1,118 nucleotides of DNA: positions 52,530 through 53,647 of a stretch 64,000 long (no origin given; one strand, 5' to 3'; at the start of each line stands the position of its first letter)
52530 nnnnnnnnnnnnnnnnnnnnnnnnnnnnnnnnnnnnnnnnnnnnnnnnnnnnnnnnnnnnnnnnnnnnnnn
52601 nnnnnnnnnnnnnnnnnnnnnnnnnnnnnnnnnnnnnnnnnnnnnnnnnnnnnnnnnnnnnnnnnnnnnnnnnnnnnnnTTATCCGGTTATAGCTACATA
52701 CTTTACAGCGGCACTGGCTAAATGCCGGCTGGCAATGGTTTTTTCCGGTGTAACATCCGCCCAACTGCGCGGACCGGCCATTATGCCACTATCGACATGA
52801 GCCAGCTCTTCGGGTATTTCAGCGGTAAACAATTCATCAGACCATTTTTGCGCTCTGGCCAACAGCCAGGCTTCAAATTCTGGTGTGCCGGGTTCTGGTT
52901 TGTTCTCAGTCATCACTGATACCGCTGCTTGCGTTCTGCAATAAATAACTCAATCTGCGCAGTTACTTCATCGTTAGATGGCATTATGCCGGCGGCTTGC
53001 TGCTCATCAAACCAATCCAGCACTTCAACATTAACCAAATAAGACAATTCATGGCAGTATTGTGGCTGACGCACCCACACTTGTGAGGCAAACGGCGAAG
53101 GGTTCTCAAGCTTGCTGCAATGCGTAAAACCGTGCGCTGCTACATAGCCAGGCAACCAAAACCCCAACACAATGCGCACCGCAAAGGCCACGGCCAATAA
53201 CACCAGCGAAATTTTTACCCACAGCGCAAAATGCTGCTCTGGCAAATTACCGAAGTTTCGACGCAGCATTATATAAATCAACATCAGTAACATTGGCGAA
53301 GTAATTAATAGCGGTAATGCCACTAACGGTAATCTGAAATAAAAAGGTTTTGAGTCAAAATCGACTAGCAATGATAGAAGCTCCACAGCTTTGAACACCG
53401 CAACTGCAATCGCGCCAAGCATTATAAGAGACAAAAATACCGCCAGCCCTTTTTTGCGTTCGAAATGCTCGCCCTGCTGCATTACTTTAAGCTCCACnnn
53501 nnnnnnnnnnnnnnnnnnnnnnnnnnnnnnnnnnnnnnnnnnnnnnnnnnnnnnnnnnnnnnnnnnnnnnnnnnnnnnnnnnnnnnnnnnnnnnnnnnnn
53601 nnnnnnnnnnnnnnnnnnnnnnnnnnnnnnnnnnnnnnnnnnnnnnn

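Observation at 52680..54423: Orphan Tme-like effector / DUF1240 immunity operon with an unexplained third coupled gene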

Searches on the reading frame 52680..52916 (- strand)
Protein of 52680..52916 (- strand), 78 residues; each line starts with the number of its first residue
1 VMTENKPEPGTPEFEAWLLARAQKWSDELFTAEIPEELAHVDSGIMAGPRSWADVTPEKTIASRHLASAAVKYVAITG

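Call 3: search_protein_families(library=pfam, proteins=[window:52680-52916:-], max_evalue=1)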
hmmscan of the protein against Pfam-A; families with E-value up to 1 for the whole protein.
window:52680-52916:- (78 aa): 0 families

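Call 4: search_protein_families(library=ncbifam, proteins=[window:52680-52916:-], max_evalue=1)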
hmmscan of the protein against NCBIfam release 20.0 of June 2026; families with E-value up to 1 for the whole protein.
window:52680-52916:- (78 aa): 0 families

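Call 5: search_protein_families(library=padloc, proteins=[window:52680-52916:-], max_evalue=1)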
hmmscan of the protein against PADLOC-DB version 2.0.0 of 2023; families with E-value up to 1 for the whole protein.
window:52680-52916:- (78 aa): 0 families

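Call 37: find_homologous_proteins(query=window:52680-52916:-, max_evalue=0.01)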
Query window:52680-52916:- (78 aa): 14 proteins with E <= 0.01 among 15 candidates.
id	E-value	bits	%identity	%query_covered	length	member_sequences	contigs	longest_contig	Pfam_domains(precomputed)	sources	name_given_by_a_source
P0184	3.4e-44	165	100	99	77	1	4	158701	-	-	-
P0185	1.3e-29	119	87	79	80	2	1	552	-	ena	-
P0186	4.0e-28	114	85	79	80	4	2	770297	-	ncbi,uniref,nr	ncbi:hypothetical protein [Rheinheimera pleomorphica]|uniref:hypothetical protein n=1 Tax=Rheinheime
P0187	5.6e-28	114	78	74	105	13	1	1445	-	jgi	jgi:hypothetical protein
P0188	1.2e-25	106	79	79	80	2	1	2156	-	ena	-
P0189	3.0e-25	105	80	78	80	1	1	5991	-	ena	-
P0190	3.4e-25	105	77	79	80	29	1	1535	-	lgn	-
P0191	1.7e-24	103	76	79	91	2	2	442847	-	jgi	-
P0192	4.3e-24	102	76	79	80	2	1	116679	-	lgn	-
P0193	1.9e-23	99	74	79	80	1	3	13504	-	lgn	-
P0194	1.0e-22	97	81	74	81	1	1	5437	-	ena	-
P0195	4.9e-22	95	74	78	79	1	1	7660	-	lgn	-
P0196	2.2e-20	90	68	79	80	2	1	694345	-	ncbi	ncbi:hypothetical protein [Rheinheimera gaetbuli]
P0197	3.1e-20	89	70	78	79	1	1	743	-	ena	-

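Call 38: find_encoding_contigs(protein=P0186, flank=6000, max_places=3)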
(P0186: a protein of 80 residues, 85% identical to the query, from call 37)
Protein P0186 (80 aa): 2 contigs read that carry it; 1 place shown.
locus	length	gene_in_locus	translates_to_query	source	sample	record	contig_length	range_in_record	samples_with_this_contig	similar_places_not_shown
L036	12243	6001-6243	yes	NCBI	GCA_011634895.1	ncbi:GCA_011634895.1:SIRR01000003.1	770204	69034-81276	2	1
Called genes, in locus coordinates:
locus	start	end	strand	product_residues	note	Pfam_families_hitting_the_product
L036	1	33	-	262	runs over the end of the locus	PF13899:Thioredoxin_7 (weak)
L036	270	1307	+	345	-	PF13310:Virulence_RhuM, PF02661:Fic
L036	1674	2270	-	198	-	-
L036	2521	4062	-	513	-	PF01844:HNH (weak), PF00717:Peptidase_S24 (weak)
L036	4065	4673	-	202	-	PF03848:TehB, PF13489:Methyltransf_23, PF08241:Methyltransf_11, PF08242:Methyltransf_12, PF13649:Methyltransf_25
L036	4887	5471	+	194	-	PF06836:DUF1240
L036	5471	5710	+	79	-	-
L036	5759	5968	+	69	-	-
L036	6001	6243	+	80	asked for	-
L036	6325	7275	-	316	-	-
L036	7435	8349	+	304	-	-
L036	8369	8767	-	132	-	PF02566:OsmC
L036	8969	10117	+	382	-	PF25919:BSH_CusB (faint), PF25917:BSH_RND, PF25878:HH_AAEA_pHBA (weak), PF25876:HH_MFP_RND, PF25944:Beta-barrel_RND, PF25967:RND-MFP_C, PF25989:YknX_C (weak)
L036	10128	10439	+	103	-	PF00873:ACR_tran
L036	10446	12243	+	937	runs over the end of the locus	PF00873:ACR_tran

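Call 39: find_encoding_contigs(protein=P0196, flank=6000, max_places=3)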
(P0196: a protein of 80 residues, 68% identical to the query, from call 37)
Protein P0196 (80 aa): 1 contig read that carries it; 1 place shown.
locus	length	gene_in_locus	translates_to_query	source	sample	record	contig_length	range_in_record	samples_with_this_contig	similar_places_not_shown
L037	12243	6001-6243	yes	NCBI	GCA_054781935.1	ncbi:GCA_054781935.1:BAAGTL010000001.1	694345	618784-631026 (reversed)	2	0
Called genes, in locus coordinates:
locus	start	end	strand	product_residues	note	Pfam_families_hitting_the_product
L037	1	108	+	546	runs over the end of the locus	PF13682:CZB, PF00672:HAMP, PF00015:MCPsignal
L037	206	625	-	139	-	-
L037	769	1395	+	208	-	-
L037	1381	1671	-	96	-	PF05016:ParE_toxin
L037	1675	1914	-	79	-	PF03693:ParD_antitoxin (weak)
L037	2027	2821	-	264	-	-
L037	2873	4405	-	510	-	PF01844:HNH (faint), PF13395:HNH_4 (weak), PF00717:Peptidase_S24 (weak)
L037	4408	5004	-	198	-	PF03848:TehB, PF13489:Methyltransf_23, PF13847:Methyltransf_31 (weak), PF08241:Methyltransf_11, PF08242:Methyltransf_12, PF13649:Methyltransf_25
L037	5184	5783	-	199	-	-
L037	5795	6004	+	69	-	-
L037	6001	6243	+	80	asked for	-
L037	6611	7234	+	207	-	PF04862:DUF642, PF07589:PEP_exosort_dom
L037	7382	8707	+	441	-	PF03109:ABC1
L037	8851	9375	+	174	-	PF13511:DUF4124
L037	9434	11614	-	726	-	PF00141:peroxidase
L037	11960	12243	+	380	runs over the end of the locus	PF25954:Beta-barrel_RND_2 (faint), PF25917:BSH_RND, PF25878:HH_AAEA_pHBA (faint), PF25876:HH_MFP_RND, PF25944:Beta-barrel_RND, PF25967:RND-MFP_C, PF25989:YknX_C (weak)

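Call 54: search_solved_structures(query=A3, max_evalue=1)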
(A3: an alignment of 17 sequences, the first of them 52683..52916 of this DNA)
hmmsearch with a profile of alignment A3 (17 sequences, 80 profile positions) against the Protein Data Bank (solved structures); distinct sequences matched with E-value up to 1: 1.
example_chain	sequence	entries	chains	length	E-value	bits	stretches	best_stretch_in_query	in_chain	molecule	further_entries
3tcv_A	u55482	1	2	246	0.56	13.4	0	8-48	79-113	GCN5-related N-acetyltransferase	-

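Call 67: search_protein_families(library=pfam, proteins=[L037:5795-6001:+, L036:5759-5965:+, L037:5184-5783:-, L037:6001-6240:+, L036:5471-5707:+, L036:4887-5468:+, L036:6325-7275:-, L036:7435-8349:+], max_evalue=0.1)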
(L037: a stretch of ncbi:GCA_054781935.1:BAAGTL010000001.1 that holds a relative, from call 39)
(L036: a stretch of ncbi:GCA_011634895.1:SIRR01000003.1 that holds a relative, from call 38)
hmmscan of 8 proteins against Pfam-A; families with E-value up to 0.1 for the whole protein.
L037:5795-6001:+ (69 aa): 1 family
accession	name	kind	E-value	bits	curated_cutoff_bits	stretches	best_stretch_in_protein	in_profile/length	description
PF21148.3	NSUN5_fdxn-like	-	0.038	14.9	24.5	1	27-56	7-36/78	NOL1/NOP2/Sun domain family member 5, ferredoxin-like domain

L036:5759-5965:+ (69 aa): 0 families

L037:5184-5783:- (199 aa): 1 family
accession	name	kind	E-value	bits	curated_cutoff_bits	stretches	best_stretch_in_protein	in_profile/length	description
PF07791.16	Imm11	-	0.0049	16.7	22.1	1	143-193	142-191/194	Immunity protein family (Imm11)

L037:6001-6240:+ (80 aa): 1 family
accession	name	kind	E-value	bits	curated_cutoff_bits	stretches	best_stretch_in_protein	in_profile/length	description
PF14809.11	TGT_C1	-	0.086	13.6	25.3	1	17-41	18-42/70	C1 domain of tRNA-guanine transglycosylase dimerisation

L036:5471-5707:+ (79 aa): 0 families

L036:4887-5468:+ (194 aa): 1 family
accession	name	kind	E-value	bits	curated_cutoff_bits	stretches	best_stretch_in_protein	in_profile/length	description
PF13726.12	Na_H_antiport_2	-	0.0089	16.6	29.8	0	16-37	52-73/87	Na+-H+ antiporter family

L036:6325-7275:- (316 aa): 0 families

L036:7435-8349:+ (304 aa): 1 family
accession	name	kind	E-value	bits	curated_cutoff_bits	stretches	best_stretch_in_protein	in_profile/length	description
PF07904.18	Eaf7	-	0.0042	17.9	22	0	211-256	21-64/97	Chromatin modification-related protein EAF7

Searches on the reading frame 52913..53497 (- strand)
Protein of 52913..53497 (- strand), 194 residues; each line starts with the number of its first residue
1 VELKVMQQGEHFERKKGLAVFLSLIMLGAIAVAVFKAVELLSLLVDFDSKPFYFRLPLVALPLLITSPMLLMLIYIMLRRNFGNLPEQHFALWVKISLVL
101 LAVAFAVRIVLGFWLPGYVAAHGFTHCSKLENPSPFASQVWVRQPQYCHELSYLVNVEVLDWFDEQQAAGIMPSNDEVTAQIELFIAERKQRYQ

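Call 3: search_protein_families(library=pfam, proteins=[window:52913-53497:-], max_evalue=1)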
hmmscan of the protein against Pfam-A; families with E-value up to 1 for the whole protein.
window:52913-53497:- (194 aa): 0 families

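Call 4: search_protein_families(library=ncbifam, proteins=[window:52913-53497:-], max_evalue=1)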
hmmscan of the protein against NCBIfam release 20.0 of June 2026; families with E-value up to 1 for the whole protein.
window:52913-53497:- (194 aa): 1 family
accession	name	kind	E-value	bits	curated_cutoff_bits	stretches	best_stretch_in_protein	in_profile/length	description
NF002505.0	PRK01862.1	equivalog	0.59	8.7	482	1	19-120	186-289/577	ClcB-like voltage-gated chloride channel protein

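Call 5: search_protein_families(library=padloc, proteins=[window:52913-53497:-], max_evalue=1)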
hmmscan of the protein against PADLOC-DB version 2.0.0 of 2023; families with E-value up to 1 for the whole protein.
window:52913-53497:- (194 aa): 0 families

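Call 34: search_protein_families(library=pfam, alignment_id=A2, max_evalue=10)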
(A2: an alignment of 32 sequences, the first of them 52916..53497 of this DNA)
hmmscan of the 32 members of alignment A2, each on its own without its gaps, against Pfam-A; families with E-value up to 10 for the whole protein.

A. member 1, window:52916-53497:- (194 aa): 0 families

B. families by the number of members that match (of 32 scanned): 62 families (the first 25 are shown)
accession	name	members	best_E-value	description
PF06836.17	DUF1240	20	0.00015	Protein of unknown function (DUF1240)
PF09990.14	DUF2231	4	0.034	Predicted membrane protein (DUF2231)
PF03631.20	Virul_fac_BrkB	2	0.0025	Virulence factor BrkB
PF11450.13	DUF3008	2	0.03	Protein of unknwon function (DUF3008)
PF19658.4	DUF6161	2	0.056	Family of unknown function (DUF6161)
PF19529.4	DUF6057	2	0.058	Family of unknown function (DUF6057)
PF13664.11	DUF4149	2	0.084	Domain of unknown function (DUF4149)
PF20990.2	DUF2207_C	2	0.11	Predicted membrane protein (DUF2207) C-terminal domain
PF18113.7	Rbx_binding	2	0.12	Rubredoxin binding C-terminal domain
PF02963.22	EcoRI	2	0.14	Restriction endonuclease EcoRI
PF11026.13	DUF2721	2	0.22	Protein of unknown function (DUF2721)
PF02656.20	DUF202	2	0.55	Domain of unknown function (DUF202)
PF03806.19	ABG_transport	1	0.00072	AbgT putative transporter family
PF25810.1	TMEM218_N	1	0.0018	Transmembrane protein 218, N-terminal domain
PF25592.1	DUF7937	1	0.0026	Domain of unknown function (DUF7937)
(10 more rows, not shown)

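Call 56: search_protein_families(library=phrogs, proteins=[window:52913-53482:-], max_evalue=0.1)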
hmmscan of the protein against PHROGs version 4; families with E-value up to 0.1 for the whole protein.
window:52913-53482:- (189 aa): 0 families
